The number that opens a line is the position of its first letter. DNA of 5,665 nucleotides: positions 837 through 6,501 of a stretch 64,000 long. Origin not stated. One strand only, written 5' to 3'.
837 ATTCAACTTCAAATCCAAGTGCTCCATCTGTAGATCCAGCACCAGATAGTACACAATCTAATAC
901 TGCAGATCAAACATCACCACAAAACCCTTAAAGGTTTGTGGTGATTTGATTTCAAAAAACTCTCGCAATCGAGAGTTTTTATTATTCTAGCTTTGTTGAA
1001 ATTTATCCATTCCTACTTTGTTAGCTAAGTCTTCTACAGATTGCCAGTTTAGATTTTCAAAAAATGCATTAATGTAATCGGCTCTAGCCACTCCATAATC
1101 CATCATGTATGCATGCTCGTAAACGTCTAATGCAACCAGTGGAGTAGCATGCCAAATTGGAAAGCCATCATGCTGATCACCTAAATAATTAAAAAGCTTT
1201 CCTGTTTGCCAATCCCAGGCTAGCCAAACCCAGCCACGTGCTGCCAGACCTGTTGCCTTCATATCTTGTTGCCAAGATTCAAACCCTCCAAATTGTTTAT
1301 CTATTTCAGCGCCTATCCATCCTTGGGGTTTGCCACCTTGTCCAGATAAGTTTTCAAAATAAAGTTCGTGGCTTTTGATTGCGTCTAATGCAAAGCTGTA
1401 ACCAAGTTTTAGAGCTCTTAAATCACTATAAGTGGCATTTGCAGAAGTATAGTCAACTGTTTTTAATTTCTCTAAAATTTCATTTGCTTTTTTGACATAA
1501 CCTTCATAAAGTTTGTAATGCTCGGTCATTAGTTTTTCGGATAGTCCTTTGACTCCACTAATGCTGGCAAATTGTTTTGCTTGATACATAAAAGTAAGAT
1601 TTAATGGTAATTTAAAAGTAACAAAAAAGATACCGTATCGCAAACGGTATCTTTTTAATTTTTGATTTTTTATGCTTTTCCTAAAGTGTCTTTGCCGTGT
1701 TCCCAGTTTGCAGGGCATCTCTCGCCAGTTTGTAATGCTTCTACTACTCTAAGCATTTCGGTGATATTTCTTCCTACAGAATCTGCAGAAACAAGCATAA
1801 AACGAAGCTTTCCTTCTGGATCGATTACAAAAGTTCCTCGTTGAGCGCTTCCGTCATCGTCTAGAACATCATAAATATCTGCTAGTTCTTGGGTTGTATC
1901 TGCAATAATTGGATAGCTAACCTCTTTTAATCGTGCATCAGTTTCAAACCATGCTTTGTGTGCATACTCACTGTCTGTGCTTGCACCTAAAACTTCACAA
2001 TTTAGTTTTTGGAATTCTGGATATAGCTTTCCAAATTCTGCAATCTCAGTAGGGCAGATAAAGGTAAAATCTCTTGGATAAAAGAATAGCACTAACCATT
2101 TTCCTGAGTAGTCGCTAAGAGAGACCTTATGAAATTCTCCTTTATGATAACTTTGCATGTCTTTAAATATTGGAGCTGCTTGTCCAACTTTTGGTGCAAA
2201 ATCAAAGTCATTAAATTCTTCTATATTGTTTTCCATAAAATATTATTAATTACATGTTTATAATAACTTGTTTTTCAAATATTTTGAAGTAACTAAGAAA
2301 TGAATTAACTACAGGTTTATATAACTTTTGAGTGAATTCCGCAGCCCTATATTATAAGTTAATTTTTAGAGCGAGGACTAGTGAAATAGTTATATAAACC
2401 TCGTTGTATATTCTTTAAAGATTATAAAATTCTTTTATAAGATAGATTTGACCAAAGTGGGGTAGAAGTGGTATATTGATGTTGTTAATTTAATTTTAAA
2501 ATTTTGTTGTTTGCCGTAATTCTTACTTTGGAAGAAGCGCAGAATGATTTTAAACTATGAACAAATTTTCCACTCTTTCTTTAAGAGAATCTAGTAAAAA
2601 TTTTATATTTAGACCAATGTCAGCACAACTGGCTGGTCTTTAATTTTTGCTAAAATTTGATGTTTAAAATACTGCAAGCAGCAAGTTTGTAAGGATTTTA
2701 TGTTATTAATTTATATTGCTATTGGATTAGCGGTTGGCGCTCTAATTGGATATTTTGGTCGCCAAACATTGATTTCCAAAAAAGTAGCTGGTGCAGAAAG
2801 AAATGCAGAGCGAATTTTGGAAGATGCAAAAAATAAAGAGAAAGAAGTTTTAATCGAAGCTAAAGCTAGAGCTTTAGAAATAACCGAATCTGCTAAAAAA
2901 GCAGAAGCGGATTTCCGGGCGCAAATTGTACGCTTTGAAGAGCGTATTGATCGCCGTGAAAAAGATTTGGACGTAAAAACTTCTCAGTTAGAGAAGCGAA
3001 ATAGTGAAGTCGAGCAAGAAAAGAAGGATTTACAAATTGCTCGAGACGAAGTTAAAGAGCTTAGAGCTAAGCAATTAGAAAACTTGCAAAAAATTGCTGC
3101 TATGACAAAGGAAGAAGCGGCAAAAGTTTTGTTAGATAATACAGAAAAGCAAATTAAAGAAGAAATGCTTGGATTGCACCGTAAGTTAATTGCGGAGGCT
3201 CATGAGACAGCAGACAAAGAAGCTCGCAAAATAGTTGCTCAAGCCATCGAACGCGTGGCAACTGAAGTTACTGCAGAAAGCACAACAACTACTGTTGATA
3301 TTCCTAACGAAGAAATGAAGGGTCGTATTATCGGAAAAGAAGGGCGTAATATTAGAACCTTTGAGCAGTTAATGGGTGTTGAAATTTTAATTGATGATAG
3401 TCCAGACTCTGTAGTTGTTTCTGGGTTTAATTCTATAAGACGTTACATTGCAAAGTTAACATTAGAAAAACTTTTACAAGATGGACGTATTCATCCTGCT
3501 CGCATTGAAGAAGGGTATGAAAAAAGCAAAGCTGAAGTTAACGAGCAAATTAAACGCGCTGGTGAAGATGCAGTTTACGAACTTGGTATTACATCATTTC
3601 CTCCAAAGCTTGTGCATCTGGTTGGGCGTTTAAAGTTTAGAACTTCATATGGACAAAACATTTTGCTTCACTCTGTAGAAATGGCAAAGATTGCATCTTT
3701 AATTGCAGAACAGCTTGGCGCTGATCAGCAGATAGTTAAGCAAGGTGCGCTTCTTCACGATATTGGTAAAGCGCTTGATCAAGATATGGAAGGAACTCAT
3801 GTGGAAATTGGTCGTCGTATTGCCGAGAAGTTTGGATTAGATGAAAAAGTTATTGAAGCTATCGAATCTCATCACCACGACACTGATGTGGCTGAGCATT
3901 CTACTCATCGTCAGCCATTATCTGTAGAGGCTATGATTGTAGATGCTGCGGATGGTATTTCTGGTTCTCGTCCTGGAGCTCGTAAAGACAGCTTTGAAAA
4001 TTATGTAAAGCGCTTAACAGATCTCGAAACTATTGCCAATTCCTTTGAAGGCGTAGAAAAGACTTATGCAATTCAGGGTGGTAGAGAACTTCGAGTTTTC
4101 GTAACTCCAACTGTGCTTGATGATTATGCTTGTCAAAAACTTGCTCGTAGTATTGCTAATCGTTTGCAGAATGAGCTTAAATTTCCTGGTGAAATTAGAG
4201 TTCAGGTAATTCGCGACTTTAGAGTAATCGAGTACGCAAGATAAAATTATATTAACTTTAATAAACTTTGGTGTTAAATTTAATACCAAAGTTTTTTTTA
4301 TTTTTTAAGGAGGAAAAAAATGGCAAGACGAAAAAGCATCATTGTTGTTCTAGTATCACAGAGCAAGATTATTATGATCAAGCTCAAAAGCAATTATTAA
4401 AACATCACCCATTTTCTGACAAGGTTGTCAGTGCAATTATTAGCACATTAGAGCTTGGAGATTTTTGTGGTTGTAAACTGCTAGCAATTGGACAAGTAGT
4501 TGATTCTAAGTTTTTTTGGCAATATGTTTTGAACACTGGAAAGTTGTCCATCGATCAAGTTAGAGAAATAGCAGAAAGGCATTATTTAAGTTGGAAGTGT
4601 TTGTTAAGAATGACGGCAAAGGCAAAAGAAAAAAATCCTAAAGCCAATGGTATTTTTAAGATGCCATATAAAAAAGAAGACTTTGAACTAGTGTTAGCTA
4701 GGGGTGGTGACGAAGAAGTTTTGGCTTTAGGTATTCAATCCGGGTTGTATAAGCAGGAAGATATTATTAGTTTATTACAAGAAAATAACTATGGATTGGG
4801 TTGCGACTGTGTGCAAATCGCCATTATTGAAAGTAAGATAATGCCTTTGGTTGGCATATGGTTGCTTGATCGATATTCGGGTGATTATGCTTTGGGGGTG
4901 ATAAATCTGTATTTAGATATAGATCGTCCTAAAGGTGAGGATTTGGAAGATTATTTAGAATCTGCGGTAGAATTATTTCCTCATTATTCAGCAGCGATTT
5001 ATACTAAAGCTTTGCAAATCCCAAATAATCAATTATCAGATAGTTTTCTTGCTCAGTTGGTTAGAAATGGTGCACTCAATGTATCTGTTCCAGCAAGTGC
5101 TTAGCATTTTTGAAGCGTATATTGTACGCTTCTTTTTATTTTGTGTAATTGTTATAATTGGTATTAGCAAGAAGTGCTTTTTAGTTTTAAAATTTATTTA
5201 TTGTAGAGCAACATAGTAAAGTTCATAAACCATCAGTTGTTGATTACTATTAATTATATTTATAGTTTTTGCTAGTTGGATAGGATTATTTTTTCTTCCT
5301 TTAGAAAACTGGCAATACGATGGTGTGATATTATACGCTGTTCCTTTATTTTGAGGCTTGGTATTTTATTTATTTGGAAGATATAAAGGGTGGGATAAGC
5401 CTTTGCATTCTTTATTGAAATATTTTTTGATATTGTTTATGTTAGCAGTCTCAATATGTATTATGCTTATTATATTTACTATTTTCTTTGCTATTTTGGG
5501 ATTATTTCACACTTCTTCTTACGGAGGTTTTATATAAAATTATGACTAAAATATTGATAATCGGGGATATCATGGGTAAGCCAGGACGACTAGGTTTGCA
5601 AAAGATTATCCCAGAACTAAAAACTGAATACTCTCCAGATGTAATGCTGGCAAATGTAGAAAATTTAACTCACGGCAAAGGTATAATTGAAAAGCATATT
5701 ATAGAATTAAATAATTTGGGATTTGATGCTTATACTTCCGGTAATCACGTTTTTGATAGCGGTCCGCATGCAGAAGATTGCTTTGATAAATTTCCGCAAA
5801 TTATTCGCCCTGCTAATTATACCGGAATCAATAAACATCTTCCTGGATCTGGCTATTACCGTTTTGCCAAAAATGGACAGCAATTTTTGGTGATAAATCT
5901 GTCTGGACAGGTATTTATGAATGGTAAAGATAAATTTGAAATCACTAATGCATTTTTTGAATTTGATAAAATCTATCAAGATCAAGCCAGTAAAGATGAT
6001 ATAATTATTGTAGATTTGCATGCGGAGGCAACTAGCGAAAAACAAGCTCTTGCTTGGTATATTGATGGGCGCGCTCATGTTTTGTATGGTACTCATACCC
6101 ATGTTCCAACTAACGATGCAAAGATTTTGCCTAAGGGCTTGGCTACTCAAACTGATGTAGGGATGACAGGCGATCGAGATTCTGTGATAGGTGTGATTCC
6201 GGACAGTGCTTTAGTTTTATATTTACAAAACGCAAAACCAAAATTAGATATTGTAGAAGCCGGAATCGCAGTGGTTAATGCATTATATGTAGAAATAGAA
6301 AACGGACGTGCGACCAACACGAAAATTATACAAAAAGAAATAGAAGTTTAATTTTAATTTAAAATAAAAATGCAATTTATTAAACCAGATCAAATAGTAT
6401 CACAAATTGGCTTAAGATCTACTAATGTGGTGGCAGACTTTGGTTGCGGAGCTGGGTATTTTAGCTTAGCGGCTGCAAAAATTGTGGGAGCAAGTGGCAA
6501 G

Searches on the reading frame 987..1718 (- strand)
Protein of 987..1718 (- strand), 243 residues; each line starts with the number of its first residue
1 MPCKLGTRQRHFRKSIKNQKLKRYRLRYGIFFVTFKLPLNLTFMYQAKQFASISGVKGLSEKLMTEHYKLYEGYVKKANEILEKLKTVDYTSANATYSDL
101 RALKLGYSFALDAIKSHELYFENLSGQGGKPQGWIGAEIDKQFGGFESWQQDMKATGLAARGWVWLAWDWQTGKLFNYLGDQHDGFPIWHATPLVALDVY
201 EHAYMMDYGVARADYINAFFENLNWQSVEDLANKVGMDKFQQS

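Call 85: search_protein_families(library=pfam, proteins=[window:987-1718:-], max_evalue=0.00001)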
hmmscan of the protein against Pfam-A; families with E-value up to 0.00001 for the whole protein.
window:987-1718:- (243 aa): 1 family
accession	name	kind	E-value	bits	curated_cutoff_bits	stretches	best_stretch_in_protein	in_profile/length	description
PF02777.23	Sod_Fe_C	-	4.8e-25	88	20.9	1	132-230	2-101/102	Iron/manganese superoxide dismutases, C-terminal domain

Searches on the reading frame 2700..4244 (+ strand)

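Call 85: search_protein_families(library=pfam, proteins=[window:2700-4244:+], max_evalue=0.00001)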
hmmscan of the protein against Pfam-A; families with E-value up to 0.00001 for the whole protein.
window:2700-4244:+ (514 aa): 4 families
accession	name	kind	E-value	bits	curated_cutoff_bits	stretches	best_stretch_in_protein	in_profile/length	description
PF12072.13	RNase_Y_N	-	2.7e-33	115.6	32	1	2-189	2-200/201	RNase Y N-terminal region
PF01966.28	HD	-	1.1e-18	68.1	22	1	324-420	4-113/116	HD domain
PF00013.35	KH_1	-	1.6e-08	34.6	21.5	1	196-252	1-61/66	KH domain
PF08668.18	HDOD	-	2.6e-07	30.8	22.9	0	320-358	94-133/196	HDOD domain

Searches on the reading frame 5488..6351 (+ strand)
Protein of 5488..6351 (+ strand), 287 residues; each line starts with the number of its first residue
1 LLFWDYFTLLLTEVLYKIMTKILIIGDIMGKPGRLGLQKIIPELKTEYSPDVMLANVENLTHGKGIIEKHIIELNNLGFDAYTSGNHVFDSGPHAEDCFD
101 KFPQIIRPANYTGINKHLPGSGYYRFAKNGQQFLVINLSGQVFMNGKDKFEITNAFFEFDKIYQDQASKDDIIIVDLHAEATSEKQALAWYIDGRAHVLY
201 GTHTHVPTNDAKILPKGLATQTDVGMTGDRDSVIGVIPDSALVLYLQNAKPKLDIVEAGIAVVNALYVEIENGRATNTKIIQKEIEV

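Call 85: search_protein_families(library=pfam, proteins=[window:5488-6351:+], max_evalue=0.00001)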
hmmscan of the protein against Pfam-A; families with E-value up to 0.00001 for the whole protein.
window:5488-6351:+ (287 aa): 2 families
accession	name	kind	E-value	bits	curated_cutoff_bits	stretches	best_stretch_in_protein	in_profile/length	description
PF13277.11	YmdB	-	4.4e-77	259.2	27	1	23-279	1-251/253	YmdB-like protein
PF00149.33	Metallophos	-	6.4e-09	37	21.5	1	21-207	2-191/191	Calcineurin-like phosphoesterase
